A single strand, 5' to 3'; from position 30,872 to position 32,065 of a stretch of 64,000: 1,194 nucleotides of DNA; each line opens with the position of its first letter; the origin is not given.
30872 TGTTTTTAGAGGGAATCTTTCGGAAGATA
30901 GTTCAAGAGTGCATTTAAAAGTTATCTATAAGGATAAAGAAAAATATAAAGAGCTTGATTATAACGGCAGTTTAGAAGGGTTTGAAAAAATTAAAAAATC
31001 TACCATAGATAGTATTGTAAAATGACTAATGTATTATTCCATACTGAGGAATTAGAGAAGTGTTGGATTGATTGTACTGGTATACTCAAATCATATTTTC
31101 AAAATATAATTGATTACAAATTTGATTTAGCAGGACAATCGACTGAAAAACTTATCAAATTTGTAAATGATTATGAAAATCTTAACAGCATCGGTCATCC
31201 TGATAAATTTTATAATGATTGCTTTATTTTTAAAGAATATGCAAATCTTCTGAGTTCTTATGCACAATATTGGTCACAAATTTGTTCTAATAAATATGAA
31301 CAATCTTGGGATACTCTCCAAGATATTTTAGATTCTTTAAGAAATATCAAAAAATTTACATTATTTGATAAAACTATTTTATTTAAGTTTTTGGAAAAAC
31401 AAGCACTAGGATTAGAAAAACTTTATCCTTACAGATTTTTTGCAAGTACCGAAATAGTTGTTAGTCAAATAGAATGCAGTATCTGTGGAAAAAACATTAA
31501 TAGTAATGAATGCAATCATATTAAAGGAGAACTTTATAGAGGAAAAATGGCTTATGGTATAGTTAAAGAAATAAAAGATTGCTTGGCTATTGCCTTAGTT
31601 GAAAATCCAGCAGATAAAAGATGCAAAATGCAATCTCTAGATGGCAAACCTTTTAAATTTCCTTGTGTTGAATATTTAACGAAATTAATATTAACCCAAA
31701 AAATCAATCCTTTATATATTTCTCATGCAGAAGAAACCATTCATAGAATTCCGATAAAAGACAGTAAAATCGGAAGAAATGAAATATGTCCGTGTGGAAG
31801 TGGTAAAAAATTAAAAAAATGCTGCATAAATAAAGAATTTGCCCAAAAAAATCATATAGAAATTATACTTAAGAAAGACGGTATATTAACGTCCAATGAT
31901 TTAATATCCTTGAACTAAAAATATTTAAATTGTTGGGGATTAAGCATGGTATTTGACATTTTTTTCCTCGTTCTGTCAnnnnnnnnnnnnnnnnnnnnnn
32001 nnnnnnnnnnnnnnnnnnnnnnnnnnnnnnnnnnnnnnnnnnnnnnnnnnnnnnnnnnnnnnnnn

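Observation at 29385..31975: AT-rich three-gene cassette of unknown function inserted between the groESL terminator region and a GATase gene: two membrane proteins plus a Zn-ribbon/SEC-C protein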

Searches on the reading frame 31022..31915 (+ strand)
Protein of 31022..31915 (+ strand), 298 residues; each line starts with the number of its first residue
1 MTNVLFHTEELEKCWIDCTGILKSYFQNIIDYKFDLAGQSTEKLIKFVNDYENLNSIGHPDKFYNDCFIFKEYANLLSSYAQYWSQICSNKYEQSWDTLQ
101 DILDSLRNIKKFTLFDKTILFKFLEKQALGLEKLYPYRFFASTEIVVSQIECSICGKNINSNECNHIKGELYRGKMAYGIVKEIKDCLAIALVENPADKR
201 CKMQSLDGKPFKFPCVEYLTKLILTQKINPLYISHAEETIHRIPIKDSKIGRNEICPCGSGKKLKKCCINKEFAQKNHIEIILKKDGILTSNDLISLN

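Call 3: search_protein_families(library=pfam, proteins=[window:31022-31915:+], max_evalue=1)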
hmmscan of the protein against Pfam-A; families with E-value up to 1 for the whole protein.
window:31022-31915:+ (298 aa): 2 families
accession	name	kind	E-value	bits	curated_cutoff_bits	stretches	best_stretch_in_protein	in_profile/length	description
PF02810.21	SEC-C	-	1.7e-08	34.6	20.4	1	252-268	1-17/19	SEC-C motif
PF25027.1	EGF1_RECK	-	0.049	14.4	27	1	238-268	15-45/49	RECK-like, EGF-like 1 domain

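Call 4: search_protein_families(library=padloc, proteins=[window:31022-31915:+], max_evalue=1)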
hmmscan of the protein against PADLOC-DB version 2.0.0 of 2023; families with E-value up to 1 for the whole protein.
window:31022-31915:+ (298 aa): 7 families
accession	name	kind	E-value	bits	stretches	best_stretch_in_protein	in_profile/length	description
PDLC04917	PDC-S12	-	4.1e-07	28.1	1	241-269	189-217/218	-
PDLC00833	E1-E2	-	4.7e-07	27.5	1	243-275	165-197/222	E1-E2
PDLC00872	E2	-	1.3e-05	22.8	1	245-273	163-191/216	E2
PDLC00865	E2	-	1.9e-05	22.1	1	245-271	165-191/219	E2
PDLC00871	E2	-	0.00038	18.2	1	245-271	166-191/241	E2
PDLC00870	E2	-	0.00039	18.5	1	253-288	174-211/223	E2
PDLC00861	E2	-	0.012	13.1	1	254-271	180-197/232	E2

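Call 5: search_protein_families(library=ncbifam, proteins=[window:31022-31915:+], max_evalue=1)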
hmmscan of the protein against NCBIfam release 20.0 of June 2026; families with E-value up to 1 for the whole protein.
window:31022-31915:+ (298 aa): 7 families
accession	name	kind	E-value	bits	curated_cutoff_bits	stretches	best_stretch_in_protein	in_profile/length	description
NF004088.0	PRK05590.1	equivalog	3.6e-09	37.2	140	1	241-270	136-165/166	hypothetical protein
NF007704.0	PRK10396.1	equivalog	5.3e-08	33.1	149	1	231-269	181-220/221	hypothetical protein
NF002449.0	PRK01617.1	equivalog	2.7e-07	31.1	141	1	247-268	131-152/154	hypothetical protein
TIGR04102.1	SWIM_PBPRA1643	hypoth_equivalog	1.5e-06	28.5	68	1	248-268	87-107/108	PBPRA1643 family SWIM/SEC-C metal-binding motif protein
NF002592.0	PRK02250.1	equivalog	2e-06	28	158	1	244-268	142-166/167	hypothetical protein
NF001213.0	PRK00183.1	equivalog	3.6e-06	27.1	158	1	247-269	131-153/157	hypothetical protein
NF008970.0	PRK12318.1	equivalog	0.011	15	267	1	250-275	1-24/291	methionyl aminopeptidase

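Call 6: find_encoding_contigs(protein=window:31022-31915:+, flank=10000, max_places=6)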
Protein window:31022-31915:+ (298 aa): no gene with exactly this product is on record in the collection.

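Call 7: find_homologous_proteins(query=window:31022-31915:+)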
Query window:31022-31915:+ (298 aa): 142 proteins with E <= 0.001 among 893 candidates; the best 120 are listed.
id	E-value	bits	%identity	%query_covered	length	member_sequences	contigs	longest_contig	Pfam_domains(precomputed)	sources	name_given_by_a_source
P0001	3.5e-200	682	100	100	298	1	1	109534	PF02810.22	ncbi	ncbi:MAG: SEC-C metal-binding domain-containing protein [Phycisphaerales bacterium]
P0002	1.4e-143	496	70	98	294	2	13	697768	PF02810.22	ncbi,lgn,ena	-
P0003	1.3e-109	384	56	100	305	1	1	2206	PF02810.22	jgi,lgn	-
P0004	1.9e-106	374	54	100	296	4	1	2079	PF02810.22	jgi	jgi:hypothetical protein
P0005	2.7e-104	367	57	100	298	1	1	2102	PF02810.22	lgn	-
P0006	1.6e-93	331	49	99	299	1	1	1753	PF02810.22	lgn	-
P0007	4.7e-88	313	48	99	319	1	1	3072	PF02810.22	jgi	-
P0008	6.1e-84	300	47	100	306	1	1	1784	PF02810.22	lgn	-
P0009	1.2e-83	299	50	95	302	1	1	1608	PF02810.22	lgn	-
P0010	1.6e-83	299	47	96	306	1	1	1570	PF02810.22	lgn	-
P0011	3.1e-68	248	42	100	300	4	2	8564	-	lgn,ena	-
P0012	4.4e-68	248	44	98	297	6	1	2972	PF02810.22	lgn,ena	-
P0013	4.7e-67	245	45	93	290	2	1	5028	PF02810.22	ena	-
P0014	9.4e-67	244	42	99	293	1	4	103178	PF02810.22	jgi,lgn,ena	-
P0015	2.3e-66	242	45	89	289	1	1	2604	PF02810.22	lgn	-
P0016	3.6e-66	242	43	99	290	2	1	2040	PF02810.22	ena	-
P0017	9.3e-66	240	44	93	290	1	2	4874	PF02810.22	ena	-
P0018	9.5e-65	237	41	99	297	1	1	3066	PF02810.22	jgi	-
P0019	1.3e-64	237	46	87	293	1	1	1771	PF02810.22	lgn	-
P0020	1.3e-64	236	45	88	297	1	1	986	PF02810.22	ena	-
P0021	1.7e-64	236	44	99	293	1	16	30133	PF02810.22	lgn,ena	-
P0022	4.9e-64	235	45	88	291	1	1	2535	PF02810.22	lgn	-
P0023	8.5e-64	234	43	94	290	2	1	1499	PF02810.22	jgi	-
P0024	1.0e-63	234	42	93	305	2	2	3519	PF02810.22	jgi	jgi:hypothetical protein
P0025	1.4e-63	233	46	81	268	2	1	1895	PF02810.22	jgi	jgi:hypothetical protein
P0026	4.9e-63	231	39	99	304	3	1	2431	PF02810.22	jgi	-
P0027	5.6e-62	228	45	83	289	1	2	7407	PF02810.22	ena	-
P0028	1.3e-61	227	42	94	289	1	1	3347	PF02810.22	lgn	-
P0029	2.7e-61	226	47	72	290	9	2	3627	PF02810.22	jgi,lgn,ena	-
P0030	6.8e-61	224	39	98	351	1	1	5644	PF02810.22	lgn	-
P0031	1.0e-60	224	44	84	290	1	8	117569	PF02810.22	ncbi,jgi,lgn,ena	-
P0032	1.8e-60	223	38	99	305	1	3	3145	PF02810.22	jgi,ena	-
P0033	7.3e-60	221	42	93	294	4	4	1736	PF02810.22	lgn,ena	-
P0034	6.0e-59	218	40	99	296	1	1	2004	PF02810.22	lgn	-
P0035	4.9e-58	215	38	90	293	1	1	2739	PF02810.22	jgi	jgi:hypothetical protein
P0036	9.5e-58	214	42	86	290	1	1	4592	PF02810.22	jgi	jgi:hypothetical protein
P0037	1.2e-57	214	39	95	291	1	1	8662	PF02810.22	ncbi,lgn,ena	-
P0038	1.4e-57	213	39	87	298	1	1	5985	PF02810.22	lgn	-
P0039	1.4e-57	213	41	85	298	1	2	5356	PF02810.22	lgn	-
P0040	1.4e-57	213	43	85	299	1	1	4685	PF02810.22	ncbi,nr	ncbi:MAG: SEC-C domain-containing protein [Thermodesulfovibrionales bacterium]|nr:SEC-C domain-conta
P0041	2.6e-57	213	42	87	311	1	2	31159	PF02810.22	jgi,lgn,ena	-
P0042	3.0e-57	212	46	74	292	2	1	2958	PF02810.22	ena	-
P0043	4.4e-57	212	46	76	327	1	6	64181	PF02810.22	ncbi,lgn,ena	-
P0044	1.4e-56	210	35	99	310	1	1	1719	PF02810.22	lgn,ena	-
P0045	1.8e-56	210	43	73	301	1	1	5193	PF02810.22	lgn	-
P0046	1.2e-55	207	40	93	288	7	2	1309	PF02810.22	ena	-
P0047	1.2e-55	207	43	85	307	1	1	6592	PF02810.22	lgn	-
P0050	6.0e-55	205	39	87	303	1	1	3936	PF02810.22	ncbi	-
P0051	2.1e-54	203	44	76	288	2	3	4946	PF02810.22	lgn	-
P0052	2.4e-54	203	40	86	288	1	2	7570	PF02810.22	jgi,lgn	-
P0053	8.6e-54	201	40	87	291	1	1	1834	PF02810.22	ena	-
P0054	1.2e-53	200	44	76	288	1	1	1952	PF02810.22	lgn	-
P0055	2.6e-53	199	43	77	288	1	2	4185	PF02810.22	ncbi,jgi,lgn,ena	-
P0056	3.2e-53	199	45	73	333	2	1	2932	PF02810.22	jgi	jgi:hypothetical protein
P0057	6.9e-53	198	44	76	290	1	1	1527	PF02810.22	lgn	-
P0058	1.4e-52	197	43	75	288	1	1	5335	PF02810.22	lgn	-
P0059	2.3e-52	196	44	76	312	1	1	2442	PF02810.22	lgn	-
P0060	2.5e-52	196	43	76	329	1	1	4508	PF02810.22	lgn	-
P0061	3.4e-52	196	42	82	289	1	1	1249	PF02810.22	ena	-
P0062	5.2e-52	195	42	77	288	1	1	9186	PF02810.22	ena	-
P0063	5.3e-52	195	40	89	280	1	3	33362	PF02810.22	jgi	jgi:hypothetical protein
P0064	5.5e-52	195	41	75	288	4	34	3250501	PF02810.22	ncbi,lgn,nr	ncbi:MAG: hypothetical protein E3K33_09365 [Candidatus Brocadia sp.]|nr:hypothetical protein [Candid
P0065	9.0e-52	194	40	76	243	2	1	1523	PF02810.22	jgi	jgi:hypothetical protein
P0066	1.1e-51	194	43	75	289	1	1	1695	PF02810.22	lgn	-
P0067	1.1e-51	194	41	90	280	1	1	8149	PF02810.22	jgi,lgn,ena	-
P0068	3.1e-51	193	41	88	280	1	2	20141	PF02810.22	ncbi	-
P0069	3.1e-51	193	41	88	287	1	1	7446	PF02810.22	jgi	jgi:SEC-C motif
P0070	4.8e-51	192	42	75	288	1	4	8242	PF02810.22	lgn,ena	-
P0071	5.8e-51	192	45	73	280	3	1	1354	PF02810.22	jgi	jgi:hypothetical protein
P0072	8.9e-51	191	42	75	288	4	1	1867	PF02810.22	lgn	-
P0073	1.0e-50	191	41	83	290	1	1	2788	PF02810.22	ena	-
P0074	2.4e-50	190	43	78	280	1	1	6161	PF02810.22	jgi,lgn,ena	-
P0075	5.2e-50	189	44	75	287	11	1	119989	PF02810.22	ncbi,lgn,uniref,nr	ncbi:YecA family protein [Paraburkholderia sp. J12]|uniref:YecA family protein n=1 Tax=Paraburkholde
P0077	1.1e-49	188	42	77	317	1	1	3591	PF02810.22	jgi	-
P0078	2.6e-49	186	46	73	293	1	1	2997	PF02810.22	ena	-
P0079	8.5e-49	185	40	87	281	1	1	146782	PF02810.22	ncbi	-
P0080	8.7e-49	185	40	83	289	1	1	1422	PF02810.22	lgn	-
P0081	9.9e-49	184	40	75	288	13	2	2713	PF02810.22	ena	-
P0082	1.0e-48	184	40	76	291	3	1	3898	PF02810.22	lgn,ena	-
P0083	1.7e-48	184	43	76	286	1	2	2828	PF02810.22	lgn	-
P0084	3.2e-48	183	36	95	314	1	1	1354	PF02810.22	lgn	-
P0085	4.8e-48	182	42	73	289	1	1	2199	PF02810.22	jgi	jgi:hypothetical protein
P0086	6.5e-48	182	38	88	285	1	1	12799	PF02810.22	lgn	-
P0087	7.1e-48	182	40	82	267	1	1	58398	PF02810.22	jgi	jgi:hypothetical protein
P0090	1.2e-47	181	40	81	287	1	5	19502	PF02810.22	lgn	-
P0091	1.6e-47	180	40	87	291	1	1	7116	PF02810.22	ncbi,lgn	-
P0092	2.5e-47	180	41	81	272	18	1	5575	PF02810.22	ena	-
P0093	3.2e-47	179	39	88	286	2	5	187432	PF02810.22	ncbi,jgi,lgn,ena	ncbi:SEC-C metal-binding domain-containing protein [Pseudomonas neuropathica]|jgi:hypothetical prote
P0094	3.6e-47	179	42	74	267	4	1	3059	PF02810.22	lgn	-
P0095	4.2e-47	179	38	79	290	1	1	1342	PF02810.22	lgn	-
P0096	1.6e-46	177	39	75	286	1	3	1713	PF02810.22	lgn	-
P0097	2.0e-46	177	39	77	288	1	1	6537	PF02810.22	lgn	-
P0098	3.4e-46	176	42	80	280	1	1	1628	PF02810.22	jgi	jgi:hypothetical protein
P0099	6.3e-46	175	41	74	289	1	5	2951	PF02810.22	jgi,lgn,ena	-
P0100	3.7e-45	173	43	73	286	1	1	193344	PF02810.22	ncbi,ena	-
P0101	7.4e-45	172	39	73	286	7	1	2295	PF02810.22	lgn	-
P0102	8.0e-45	172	38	88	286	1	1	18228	PF02810.22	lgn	-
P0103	8.3e-45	171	37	79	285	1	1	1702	PF02810.22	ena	-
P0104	1.3e-44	171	42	70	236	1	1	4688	PF02810.22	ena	-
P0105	1.7e-43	167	38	75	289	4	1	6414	PF02810.22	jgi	-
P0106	2.6e-43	167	41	72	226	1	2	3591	PF02810.22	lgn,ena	-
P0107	2.6e-43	167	39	76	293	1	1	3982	PF02810.22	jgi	-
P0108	3.1e-43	166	38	76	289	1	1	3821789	PF02810.22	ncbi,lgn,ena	-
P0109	4.4e-39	153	39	73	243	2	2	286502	PF02810.22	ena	-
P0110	9.0e-38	148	33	86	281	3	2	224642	-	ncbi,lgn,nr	ncbi:TPA: SEC-C domain-containing protein [Vibrio cholerae]|nr:SEC-C domain-containing protein [Vibr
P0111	2.0e-37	147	43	69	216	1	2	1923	PF02810.22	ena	-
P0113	1.6e-35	141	39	69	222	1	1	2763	PF02810.22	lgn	-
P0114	5.1e-34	136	34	78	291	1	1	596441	PF02810.22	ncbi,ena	-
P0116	1.3e-25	108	35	73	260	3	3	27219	PF02810.22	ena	-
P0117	2.0e-25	108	33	72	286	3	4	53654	PF02810.22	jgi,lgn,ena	jgi:hypothetical protein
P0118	1.4e-23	102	30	77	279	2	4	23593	PF02810.22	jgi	-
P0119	1.3e-22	99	33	68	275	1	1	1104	PF02810.22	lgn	-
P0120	1.3e-22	99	33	68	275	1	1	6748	PF02810.22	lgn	-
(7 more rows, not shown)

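Call 8: find_encoding_contigs(protein=P0002, flank=8000, max_places=3)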
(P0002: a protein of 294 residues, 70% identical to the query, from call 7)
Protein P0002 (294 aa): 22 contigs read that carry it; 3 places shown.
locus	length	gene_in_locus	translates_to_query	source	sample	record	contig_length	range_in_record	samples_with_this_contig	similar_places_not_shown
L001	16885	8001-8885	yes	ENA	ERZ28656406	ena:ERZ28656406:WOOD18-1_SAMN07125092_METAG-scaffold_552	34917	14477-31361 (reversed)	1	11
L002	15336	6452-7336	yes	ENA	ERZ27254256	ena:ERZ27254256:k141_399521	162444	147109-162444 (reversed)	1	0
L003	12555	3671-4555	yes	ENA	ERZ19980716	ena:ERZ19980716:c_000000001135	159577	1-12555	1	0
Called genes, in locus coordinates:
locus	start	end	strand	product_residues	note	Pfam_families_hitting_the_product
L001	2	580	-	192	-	PF01066:CDP-OH_P_transf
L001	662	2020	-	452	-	PF00919:UPF0004, PF04055:Radical_SAM, PF18693:TRAM_2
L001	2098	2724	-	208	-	PF02390:Methyltransf_4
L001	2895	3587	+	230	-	PF00857:Isochorismatase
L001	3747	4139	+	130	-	PF00072:Response_reg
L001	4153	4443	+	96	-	PF00166:Cpn10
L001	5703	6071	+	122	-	PF00118:Cpn60_TCP1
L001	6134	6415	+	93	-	-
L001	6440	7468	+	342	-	-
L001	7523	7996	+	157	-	-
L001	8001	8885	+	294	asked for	PF02810:SEC-C (weak)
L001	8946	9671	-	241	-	-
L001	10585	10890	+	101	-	-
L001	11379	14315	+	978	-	PF04313:HSDR_N (weak), PF02384:N6_Mtase, PF20473:MmeI_Mtase, PF01170:UPF0020 (faint), PF07669:Eco57I, PF12950:TaqI_C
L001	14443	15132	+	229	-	-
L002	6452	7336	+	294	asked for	PF02810:SEC-C (weak)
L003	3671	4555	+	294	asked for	PF02810:SEC-C (weak)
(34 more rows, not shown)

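Call 9: find_encoding_contigs(protein=P0064, flank=8000, max_places=2)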
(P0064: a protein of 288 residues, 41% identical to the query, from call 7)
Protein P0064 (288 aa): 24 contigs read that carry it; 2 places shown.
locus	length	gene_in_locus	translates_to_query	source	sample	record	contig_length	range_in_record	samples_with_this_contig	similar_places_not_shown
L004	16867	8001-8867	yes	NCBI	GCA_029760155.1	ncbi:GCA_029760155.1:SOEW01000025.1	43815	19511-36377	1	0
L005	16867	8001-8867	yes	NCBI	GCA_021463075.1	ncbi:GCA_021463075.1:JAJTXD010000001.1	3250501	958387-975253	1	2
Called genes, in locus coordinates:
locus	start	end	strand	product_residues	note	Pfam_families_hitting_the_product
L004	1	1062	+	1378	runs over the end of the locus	PF02514:CobN-Mg_chel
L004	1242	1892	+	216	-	PF01618:MotA_ExbB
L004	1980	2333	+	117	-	PF09919:DUF2149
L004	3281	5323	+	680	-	PF07715:Plug, PF00593:TonB_dep_Rec_b-barrel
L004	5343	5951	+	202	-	PF01618:MotA_ExbB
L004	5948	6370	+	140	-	PF02472:ExbD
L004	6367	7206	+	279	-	PF03544:TonB_C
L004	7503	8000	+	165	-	-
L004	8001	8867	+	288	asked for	PF02810:SEC-C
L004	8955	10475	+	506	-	PF07669:Eco57I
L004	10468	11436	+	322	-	PF17728:BsuBI_PstI_RE_N, PF06616:BsuBI_PstI_RE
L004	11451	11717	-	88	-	PF01402:RHH_1 (weak)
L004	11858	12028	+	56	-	PF09919:DUF2149 (weak)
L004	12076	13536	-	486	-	PF02321:OEP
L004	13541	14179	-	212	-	-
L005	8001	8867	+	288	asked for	PF02810:SEC-C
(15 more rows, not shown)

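Call 10: find_encoding_contigs(protein=P0093, flank=8000, max_places=2)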
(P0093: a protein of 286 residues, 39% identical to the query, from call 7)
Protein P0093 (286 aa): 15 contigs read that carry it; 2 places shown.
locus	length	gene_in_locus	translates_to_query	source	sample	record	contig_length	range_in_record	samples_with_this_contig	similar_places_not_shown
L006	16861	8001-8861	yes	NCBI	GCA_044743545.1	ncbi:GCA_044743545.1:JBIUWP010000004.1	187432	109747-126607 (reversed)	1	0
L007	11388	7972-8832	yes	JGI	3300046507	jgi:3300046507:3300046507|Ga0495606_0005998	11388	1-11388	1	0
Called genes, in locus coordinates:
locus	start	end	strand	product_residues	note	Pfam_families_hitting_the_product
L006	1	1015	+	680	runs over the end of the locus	PF05954:Phage_GPD, PF04717:Phage_base_V, PF22178:Gp5_trimer_C, PF10106:DUF2345 (faint)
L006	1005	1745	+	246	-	PF13503:DUF4123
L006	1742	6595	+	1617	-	PF20148:DUF6531, PF25023:TEN_YD-shell, PF05593:RHS_repeat, PF25023:TEN_YD-shell, PF05593:RHS_repeat (weak), PF25023:TEN_YD-shell, PF05593:RHS_repeat (weak), PF03527:RHS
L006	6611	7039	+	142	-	PF14567:SUKH_5, PF09346:SMI1_KNR4, PF14568:SUKH_6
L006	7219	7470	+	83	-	-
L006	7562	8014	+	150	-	-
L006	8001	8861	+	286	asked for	PF02810:SEC-C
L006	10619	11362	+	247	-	PF13503:DUF4123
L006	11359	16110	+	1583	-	PF20148:DUF6531, PF25023:TEN_YD-shell, PF05593:RHS_repeat, PF25023:TEN_YD-shell, PF05593:RHS_repeat, PF25023:TEN_YD-shell, PF25023:TEN_YD-shell, PF03527:RHS, +1 more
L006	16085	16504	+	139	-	-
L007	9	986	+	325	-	PF04717:Phage_base_V, PF22178:Gp5_trimer_C, PF10106:DUF2345 (faint)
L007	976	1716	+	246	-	PF13503:DUF4123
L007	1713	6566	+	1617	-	PF20148:DUF6531, PF25023:TEN_YD-shell, PF05593:RHS_repeat, PF25023:TEN_YD-shell, PF05593:RHS_repeat (weak), PF25023:TEN_YD-shell, PF05593:RHS_repeat (weak), PF03527:RHS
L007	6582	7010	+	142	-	PF14567:SUKH_5, PF09346:SMI1_KNR4, PF14568:SUKH_6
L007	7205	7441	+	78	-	-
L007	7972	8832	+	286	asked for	PF02810:SEC-C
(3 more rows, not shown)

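Call 21: search_solved_structures(query=A1, max_evalue=1, show_alignments=2)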
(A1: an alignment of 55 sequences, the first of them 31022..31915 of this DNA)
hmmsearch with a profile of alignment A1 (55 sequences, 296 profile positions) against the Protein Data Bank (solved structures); distinct sequences matched with E-value up to 1: 14.
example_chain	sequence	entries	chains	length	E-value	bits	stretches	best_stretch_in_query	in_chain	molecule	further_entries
9l6b_C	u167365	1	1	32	1.1e-08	38.1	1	246-267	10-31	UPF0225 protein YchJ -C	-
3iqy_A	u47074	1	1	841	9.2e-08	35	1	234-269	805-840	Protein translocase subunit secA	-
1tf2_A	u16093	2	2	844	9.2e-08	35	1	234-269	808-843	Preprotein translocase secA subunit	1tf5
1ozb_I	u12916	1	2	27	1.9e-07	34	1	248-269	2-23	Preprotein translocase secA subunit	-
1sx0_A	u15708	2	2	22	5.5e-07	32.5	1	247-266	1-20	SecA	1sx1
1tm6_A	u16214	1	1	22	1.9e-06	30.7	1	249-267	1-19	Preprotein translocase secA subunit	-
2i9w_A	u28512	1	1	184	0.02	17.5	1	247-267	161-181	Hypothetical protein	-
2o13_A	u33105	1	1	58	0.053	16.1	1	147-171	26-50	Muscle LIM protein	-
2ep2_A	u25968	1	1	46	0.08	15.5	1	140-173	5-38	Zinc finger protein 484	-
2jq5_A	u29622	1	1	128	0.22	14.1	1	253-267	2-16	SEC-C motif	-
9cte_A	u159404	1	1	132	0.29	13.7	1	8-101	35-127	De novo protein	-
8uiu_A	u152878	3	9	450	0.58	12.7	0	43-96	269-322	Flavin monooxygenase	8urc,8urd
7upo_A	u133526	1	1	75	0.63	12.6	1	32-86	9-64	DHT03 protein A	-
9l6b_A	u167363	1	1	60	0.85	12.1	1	252-268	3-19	UPF0225 protein YchJ -A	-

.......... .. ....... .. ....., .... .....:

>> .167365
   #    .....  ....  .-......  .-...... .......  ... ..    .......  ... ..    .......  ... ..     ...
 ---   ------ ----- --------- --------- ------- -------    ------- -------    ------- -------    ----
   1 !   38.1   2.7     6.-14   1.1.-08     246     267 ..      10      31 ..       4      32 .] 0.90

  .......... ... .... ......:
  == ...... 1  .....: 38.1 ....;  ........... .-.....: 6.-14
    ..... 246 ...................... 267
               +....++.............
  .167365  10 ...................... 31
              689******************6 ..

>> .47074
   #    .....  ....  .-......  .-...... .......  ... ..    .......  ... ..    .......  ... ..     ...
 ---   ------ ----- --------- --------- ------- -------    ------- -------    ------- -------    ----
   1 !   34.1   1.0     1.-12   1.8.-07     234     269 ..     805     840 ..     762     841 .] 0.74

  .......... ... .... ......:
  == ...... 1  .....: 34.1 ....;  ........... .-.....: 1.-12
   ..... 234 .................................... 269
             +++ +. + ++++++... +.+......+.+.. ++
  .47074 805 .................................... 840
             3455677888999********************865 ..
